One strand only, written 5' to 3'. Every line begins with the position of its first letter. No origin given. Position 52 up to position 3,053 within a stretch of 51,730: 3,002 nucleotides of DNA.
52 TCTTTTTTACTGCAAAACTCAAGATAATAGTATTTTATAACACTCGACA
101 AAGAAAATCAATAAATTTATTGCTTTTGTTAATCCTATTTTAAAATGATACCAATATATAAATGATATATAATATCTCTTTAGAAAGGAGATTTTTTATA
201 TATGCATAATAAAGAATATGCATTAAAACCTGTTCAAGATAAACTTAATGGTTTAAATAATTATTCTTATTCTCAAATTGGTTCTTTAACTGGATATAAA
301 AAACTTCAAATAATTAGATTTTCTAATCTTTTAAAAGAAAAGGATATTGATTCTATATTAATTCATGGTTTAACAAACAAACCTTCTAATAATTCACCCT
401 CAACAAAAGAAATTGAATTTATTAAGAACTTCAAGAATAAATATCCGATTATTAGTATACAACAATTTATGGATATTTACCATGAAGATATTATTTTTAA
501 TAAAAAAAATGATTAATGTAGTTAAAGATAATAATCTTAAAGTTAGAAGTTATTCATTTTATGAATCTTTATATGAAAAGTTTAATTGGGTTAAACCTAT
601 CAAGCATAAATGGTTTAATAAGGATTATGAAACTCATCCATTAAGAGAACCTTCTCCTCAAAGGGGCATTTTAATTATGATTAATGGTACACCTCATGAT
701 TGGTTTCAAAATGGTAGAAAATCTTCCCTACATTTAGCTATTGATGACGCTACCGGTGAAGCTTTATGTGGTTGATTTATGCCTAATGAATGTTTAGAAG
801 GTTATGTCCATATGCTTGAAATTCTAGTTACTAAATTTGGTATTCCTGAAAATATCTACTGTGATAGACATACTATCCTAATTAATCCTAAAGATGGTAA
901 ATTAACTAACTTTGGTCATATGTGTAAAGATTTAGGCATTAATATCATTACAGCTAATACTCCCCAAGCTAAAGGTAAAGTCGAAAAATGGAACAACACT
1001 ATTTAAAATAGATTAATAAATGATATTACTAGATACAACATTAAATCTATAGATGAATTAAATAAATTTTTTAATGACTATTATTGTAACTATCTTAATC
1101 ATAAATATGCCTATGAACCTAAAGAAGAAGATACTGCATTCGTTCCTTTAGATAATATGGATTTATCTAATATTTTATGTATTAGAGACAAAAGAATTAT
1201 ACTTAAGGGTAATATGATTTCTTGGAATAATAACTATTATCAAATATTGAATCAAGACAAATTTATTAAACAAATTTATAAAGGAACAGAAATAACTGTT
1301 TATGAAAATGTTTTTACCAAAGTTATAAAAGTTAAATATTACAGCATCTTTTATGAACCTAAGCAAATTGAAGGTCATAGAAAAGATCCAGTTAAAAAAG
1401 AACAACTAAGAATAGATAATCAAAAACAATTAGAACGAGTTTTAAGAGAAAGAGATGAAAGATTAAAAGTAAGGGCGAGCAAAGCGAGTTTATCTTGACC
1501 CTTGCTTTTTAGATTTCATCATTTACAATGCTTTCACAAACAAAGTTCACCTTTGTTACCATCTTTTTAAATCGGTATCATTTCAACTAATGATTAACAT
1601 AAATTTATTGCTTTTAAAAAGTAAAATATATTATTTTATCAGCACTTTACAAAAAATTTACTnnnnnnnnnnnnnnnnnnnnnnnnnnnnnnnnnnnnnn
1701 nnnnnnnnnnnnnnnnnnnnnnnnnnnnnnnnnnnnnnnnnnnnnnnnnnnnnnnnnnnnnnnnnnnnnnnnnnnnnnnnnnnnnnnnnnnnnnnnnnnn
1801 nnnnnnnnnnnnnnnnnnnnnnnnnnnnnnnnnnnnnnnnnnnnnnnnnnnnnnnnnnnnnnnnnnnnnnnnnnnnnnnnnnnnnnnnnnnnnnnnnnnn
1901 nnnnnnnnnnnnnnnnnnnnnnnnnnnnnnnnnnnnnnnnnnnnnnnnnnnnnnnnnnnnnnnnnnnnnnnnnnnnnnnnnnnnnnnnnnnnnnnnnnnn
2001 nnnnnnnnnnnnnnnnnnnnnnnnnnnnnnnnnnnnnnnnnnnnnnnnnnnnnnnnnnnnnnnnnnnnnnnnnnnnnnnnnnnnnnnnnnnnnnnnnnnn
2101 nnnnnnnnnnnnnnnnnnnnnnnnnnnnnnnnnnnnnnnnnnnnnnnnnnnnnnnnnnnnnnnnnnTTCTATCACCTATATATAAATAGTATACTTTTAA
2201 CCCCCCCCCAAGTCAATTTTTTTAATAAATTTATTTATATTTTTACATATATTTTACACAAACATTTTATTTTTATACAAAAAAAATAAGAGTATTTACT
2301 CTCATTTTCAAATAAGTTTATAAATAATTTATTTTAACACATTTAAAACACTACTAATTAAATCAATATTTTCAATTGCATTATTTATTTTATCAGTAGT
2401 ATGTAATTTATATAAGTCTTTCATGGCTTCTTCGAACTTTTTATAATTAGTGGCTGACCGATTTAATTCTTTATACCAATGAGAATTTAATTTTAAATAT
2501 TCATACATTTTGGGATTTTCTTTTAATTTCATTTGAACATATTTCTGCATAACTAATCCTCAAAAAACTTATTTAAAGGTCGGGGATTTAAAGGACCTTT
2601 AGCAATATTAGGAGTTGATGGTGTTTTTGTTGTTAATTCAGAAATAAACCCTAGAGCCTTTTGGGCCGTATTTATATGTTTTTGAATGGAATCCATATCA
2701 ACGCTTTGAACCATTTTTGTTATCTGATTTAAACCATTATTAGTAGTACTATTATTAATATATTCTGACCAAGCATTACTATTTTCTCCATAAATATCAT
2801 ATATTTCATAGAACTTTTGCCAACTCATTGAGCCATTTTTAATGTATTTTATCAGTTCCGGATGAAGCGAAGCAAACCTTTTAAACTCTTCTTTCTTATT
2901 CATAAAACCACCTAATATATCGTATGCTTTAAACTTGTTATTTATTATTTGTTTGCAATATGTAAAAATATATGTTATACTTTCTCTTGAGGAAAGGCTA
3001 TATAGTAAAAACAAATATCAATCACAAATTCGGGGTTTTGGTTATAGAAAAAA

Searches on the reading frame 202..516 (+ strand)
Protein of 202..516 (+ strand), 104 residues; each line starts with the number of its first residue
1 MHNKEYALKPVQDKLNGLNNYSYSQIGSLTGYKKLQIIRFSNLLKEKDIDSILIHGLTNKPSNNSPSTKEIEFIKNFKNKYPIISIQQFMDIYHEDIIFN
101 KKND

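Call 9: search_protein_families(library=pfam, proteins=[window:202-516:+], max_evalue=0.01)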
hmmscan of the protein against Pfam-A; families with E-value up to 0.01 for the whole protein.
window:202-516:+ (104 aa): 0 families

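Call 82: search_protein_families(library=pfam, proteins=[window:202-516:+], max_evalue=1)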
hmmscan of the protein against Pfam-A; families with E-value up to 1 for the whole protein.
window:202-516:+ (104 aa): 1 family
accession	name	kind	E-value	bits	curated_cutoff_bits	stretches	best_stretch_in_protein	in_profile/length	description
PF00113.28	Enolase_C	-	0.096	12.4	21.5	1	52-91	120-159/296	Enolase, C-terminal TIM barrel domain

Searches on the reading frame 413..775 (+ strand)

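Call 82: search_protein_families(library=pfam, proteins=[window:413-775:+], max_evalue=1)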
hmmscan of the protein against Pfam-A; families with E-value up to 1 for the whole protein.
window:413-775:+ (120 aa): 2 families
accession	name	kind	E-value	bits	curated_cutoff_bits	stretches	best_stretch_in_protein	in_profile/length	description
PF08635.15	ox_reductase_C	-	0.052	13.7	22.5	1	29-79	5-51/142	Putative oxidoreductase C terminal domain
PF12755.13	Vac14_Fab1_bd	-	0.11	13.6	22.1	1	28-61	27-59/97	Vacuolar 14 Fab1-binding region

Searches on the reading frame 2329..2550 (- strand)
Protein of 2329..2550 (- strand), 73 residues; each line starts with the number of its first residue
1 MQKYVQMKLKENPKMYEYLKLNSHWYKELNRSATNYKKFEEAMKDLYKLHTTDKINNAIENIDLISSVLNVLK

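Call 9: search_protein_families(library=pfam, proteins=[window:2329-2550:-], max_evalue=0.01)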
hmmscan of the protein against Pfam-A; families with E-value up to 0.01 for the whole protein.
window:2329-2550:- (73 aa): 1 family
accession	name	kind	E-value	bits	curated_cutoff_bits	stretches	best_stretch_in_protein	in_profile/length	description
PF14003.11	YlbE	-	1.1e-06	29.2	27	1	13-72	1-60/61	YlbE-like protein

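Call 10: search_protein_families(library=ncbifam, proteins=[window:2329-2550:-], max_evalue=0.01)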
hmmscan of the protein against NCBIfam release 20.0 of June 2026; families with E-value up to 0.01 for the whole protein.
window:2329-2550:- (73 aa): 0 families

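Call 25: find_encoding_contigs(protein=window:2329-2550:-, flank=1500, max_places=10)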
Protein window:2329-2550:- (73 aa): 13 contigs read that carry it; 10 places shown.
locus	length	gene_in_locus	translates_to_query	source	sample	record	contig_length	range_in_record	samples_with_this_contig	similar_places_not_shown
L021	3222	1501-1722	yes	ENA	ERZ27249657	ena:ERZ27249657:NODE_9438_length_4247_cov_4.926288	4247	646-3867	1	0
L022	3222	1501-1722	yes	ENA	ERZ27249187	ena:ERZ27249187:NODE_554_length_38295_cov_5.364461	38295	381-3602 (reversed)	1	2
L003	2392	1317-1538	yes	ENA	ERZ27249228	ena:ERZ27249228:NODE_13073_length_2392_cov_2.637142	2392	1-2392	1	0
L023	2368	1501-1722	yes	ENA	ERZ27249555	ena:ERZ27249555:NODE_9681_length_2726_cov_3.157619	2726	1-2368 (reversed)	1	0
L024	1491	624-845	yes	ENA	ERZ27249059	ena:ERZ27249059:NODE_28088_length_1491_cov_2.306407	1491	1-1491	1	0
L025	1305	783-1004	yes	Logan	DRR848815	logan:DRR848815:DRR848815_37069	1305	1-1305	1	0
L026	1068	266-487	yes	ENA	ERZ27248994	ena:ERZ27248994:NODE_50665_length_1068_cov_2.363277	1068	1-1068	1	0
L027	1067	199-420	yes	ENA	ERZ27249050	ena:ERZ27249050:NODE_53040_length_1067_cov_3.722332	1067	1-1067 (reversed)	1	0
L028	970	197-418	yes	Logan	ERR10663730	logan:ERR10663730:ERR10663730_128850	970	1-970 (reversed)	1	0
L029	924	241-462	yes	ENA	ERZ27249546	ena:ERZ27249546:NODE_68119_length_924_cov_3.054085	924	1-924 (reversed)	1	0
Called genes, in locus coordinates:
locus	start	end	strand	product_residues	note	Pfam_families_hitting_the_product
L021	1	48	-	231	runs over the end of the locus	?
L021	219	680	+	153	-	PF02620:YceD (faint)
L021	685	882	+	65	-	PF01783:Ribosomal_L32p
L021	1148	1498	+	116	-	PF14071:YlbD_coat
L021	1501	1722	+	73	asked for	PF14003:YlbE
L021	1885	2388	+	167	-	PF07963:N_methyl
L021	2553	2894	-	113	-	-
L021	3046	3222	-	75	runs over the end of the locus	-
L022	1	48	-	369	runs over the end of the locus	PF05636:HIGH_NTase1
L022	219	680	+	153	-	PF02620:YceD (faint)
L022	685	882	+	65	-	PF01783:Ribosomal_L32p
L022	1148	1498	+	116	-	PF14071:YlbD_coat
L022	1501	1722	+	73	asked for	PF14003:YlbE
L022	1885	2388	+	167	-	PF07963:N_methyl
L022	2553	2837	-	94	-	-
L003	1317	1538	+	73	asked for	PF14003:YlbE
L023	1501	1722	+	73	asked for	PF14003:YlbE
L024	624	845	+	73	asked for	PF14003:YlbE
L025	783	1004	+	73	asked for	PF14003:YlbE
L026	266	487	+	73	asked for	PF14003:YlbE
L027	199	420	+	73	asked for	PF14003:YlbE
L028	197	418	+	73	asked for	PF14003:YlbE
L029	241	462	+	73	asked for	PF14003:YlbE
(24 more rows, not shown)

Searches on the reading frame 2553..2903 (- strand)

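Call 9: search_protein_families(library=pfam, proteins=[window:2553-2903:-], max_evalue=0.01)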
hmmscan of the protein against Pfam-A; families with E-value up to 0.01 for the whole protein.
window:2553-2903:- (116 aa): 2 families
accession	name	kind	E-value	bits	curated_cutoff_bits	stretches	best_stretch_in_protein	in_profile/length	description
PF14071.11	YlbD_coat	-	5e-18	66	27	1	5-93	1-104/126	Putative coat protein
PF17535.7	DUF5454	-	0.0024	17.7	25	1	26-79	8-61/221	Family of unknown function (DUF5454)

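Call 10: search_protein_families(library=ncbifam, proteins=[window:2553-2903:-], max_evalue=0.01)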
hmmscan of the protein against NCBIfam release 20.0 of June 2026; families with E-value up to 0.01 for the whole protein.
window:2553-2903:- (116 aa): 0 families
